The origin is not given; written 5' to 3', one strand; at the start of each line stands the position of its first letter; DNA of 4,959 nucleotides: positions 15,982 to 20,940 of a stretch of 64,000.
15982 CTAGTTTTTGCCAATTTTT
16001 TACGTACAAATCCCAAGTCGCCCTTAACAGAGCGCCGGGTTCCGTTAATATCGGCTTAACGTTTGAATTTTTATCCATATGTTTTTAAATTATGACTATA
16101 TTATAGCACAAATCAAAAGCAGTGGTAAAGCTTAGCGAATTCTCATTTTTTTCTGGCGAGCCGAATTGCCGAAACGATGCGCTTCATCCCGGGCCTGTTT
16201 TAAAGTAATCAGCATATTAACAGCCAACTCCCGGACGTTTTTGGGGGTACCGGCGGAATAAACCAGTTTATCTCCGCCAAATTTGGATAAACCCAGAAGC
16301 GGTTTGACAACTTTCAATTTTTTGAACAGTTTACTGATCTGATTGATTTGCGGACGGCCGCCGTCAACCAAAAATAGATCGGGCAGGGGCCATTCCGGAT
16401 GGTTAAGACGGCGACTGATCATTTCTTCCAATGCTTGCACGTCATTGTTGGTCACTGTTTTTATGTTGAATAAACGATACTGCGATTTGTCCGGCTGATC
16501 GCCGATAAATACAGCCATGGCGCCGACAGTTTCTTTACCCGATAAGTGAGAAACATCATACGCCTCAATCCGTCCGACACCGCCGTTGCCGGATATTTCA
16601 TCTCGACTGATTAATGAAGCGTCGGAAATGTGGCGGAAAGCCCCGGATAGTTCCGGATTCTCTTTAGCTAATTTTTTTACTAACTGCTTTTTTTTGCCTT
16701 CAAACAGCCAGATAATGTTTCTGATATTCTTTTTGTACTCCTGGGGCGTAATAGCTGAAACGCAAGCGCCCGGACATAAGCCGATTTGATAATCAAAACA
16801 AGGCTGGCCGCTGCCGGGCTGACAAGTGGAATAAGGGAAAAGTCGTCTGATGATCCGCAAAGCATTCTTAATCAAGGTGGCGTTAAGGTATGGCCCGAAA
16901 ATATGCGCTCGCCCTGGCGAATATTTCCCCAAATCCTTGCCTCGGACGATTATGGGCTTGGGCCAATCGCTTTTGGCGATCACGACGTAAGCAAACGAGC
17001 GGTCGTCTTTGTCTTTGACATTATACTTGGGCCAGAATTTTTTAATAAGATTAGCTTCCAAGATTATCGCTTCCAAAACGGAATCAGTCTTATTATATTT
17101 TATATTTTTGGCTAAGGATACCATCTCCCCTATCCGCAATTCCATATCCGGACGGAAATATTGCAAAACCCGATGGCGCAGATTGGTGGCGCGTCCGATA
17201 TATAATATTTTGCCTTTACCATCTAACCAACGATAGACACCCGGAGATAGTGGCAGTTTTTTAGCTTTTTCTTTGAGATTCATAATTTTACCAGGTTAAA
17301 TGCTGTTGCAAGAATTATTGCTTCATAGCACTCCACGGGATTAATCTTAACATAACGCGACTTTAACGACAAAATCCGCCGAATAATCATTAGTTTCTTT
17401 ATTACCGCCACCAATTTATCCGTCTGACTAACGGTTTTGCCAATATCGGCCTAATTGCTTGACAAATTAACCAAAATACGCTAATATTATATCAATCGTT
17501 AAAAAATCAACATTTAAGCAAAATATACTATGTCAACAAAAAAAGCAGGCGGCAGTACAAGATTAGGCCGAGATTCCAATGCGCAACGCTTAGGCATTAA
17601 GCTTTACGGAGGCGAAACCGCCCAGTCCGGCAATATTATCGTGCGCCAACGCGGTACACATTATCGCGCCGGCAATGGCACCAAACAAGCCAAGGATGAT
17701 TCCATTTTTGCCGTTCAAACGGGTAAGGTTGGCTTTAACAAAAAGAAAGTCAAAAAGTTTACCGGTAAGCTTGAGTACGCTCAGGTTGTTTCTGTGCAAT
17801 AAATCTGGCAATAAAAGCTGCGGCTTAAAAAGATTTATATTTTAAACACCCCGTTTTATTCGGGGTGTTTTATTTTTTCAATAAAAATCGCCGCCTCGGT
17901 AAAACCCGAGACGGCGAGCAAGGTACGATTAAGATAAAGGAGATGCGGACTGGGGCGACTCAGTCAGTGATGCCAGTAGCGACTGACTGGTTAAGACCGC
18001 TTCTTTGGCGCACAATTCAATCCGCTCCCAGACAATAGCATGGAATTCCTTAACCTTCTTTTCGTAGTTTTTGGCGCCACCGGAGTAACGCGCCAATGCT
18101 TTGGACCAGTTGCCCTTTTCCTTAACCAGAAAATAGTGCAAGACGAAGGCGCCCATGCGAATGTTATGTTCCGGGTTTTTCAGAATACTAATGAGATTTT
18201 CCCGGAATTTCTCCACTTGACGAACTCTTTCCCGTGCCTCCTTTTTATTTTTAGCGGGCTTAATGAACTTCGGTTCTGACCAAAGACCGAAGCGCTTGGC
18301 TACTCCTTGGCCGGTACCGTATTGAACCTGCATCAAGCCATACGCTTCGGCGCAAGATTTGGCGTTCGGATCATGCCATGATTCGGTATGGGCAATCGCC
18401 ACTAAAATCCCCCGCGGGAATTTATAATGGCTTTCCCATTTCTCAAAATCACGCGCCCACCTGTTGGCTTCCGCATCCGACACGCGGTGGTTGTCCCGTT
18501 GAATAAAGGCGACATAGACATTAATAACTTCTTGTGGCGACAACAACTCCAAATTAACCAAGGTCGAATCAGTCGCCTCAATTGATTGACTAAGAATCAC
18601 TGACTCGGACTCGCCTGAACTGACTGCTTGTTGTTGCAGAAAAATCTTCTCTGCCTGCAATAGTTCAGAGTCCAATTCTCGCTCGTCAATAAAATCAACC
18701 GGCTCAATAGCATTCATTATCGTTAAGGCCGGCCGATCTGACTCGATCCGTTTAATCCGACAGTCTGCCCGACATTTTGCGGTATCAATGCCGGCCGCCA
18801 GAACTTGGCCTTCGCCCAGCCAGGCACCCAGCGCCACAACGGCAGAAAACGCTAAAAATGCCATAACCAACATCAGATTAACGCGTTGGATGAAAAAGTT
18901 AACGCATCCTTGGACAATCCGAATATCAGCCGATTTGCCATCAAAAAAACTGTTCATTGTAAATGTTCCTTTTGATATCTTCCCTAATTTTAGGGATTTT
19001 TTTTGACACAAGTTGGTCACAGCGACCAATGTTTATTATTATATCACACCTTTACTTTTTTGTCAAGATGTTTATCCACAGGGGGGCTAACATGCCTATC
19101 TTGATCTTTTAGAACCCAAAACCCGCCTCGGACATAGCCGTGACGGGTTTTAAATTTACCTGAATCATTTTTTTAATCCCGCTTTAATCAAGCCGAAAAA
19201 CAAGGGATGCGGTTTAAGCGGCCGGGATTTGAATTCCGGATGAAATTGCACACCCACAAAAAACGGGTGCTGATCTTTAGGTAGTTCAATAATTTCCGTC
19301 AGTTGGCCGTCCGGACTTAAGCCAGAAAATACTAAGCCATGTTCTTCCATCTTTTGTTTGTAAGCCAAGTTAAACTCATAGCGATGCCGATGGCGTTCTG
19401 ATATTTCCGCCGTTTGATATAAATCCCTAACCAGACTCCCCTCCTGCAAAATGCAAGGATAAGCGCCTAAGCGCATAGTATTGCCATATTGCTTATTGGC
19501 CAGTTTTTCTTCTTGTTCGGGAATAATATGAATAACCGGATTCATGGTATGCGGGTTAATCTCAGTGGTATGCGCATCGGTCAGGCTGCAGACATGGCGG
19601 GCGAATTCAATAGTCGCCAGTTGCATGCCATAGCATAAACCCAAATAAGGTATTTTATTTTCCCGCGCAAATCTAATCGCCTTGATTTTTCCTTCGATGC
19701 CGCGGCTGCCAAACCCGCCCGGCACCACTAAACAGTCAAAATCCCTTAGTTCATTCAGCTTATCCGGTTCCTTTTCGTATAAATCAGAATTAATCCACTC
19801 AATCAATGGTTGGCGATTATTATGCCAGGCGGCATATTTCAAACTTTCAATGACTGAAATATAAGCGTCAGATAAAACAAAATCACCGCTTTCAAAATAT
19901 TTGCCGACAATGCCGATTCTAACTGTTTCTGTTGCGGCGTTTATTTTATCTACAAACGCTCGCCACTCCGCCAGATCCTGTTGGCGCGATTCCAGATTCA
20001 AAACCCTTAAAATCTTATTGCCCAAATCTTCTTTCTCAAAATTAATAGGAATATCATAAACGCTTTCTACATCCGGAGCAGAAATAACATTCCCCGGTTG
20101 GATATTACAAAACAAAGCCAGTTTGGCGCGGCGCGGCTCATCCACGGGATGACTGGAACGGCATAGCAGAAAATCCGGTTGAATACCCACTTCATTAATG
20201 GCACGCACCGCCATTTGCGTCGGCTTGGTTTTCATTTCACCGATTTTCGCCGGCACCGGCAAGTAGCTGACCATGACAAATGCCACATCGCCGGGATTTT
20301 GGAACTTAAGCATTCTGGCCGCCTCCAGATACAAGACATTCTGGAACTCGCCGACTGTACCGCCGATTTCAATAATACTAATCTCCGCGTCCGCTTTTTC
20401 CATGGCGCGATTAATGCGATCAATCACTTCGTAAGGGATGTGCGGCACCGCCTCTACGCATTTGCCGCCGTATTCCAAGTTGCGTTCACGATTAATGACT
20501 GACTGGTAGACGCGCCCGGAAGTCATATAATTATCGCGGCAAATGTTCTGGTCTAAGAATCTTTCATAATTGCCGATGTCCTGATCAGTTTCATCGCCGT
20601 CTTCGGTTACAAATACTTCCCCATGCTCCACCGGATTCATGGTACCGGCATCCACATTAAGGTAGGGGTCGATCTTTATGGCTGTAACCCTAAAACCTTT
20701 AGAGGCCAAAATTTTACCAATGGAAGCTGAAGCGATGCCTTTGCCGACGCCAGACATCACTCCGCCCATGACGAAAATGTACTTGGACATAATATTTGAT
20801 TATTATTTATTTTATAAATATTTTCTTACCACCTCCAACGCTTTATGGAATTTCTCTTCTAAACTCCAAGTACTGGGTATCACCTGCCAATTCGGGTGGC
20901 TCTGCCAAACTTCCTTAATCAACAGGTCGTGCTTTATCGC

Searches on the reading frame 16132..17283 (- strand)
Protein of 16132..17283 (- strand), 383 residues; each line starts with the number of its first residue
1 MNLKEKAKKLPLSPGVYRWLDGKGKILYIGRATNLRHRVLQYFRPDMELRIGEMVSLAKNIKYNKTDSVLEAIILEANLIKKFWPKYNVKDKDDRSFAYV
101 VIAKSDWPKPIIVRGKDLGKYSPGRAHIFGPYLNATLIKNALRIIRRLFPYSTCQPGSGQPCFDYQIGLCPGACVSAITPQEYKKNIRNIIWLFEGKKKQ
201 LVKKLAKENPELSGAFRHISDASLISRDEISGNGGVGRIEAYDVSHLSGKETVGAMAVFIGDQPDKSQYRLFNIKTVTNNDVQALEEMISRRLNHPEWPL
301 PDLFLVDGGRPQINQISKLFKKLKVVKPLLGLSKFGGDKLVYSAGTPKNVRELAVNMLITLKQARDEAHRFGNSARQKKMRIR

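Call 46: search_protein_families(library=pfam, proteins=[window:16132-17283:-], max_evalue=0.001)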
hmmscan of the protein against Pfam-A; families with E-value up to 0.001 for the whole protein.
window:16132-17283:- (383 aa): 2 families
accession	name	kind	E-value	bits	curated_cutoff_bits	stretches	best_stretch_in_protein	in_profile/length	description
PF08459.17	UvrC_RNaseH_dom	-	1e-33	116.9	22.3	1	237-371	11-157/159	UvrC RNAse H endonuclease domain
PF01541.30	GIY-YIG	-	9.6e-06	26.2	22.6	1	14-88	2-78/78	GIY-YIG catalytic domain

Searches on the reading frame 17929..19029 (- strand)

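Call 46: search_protein_families(library=pfam, proteins=[window:17929-19029:-], max_evalue=0.001)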
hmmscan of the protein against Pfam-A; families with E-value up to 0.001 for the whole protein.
window:17929-19029:- (366 aa): 1 family
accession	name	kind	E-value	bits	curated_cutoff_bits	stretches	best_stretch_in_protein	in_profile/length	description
PF01464.25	SLT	-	2.6e-16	59.7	21.3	1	195-328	3-107/117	Transglycosylase SLT domain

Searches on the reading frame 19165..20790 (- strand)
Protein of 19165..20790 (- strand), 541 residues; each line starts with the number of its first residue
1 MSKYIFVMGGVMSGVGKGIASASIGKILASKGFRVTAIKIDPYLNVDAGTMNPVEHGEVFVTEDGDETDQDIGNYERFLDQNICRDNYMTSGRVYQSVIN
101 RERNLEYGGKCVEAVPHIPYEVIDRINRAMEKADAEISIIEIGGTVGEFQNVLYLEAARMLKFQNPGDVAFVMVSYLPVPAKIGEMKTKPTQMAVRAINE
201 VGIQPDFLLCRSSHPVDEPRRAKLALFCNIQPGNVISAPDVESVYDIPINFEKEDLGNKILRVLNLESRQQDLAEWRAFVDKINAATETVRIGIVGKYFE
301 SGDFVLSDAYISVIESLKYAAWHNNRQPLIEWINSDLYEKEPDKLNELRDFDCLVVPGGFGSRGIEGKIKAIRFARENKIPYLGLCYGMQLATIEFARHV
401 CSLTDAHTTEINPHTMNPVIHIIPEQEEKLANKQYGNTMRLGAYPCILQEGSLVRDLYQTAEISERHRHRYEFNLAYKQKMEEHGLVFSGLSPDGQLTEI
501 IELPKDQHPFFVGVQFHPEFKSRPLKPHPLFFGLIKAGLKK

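Call 46: search_protein_families(library=pfam, proteins=[window:19165-20790:-], max_evalue=0.001)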
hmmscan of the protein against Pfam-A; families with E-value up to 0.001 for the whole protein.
window:19165-20790:- (541 aa): 4 families
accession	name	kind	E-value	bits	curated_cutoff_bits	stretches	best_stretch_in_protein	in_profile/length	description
PF06418.20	CTP_synth_N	-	9.7e-104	346.8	26.1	1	3-266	1-265/265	CTP synthase N-terminus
PF00117.34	GATase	-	6e-36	124.3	22.8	1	306-536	2-189/190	Glutamine amidotransferase class-I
PF07722.19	Peptidase_C26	-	2e-06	28.2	20.5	1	370-519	96-219/219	Peptidase C26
PF01656.29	CbiA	-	2.8e-06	27.7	25.4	1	11-138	6-54/125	CobQ/CobB/MinD/ParA nucleotide binding domain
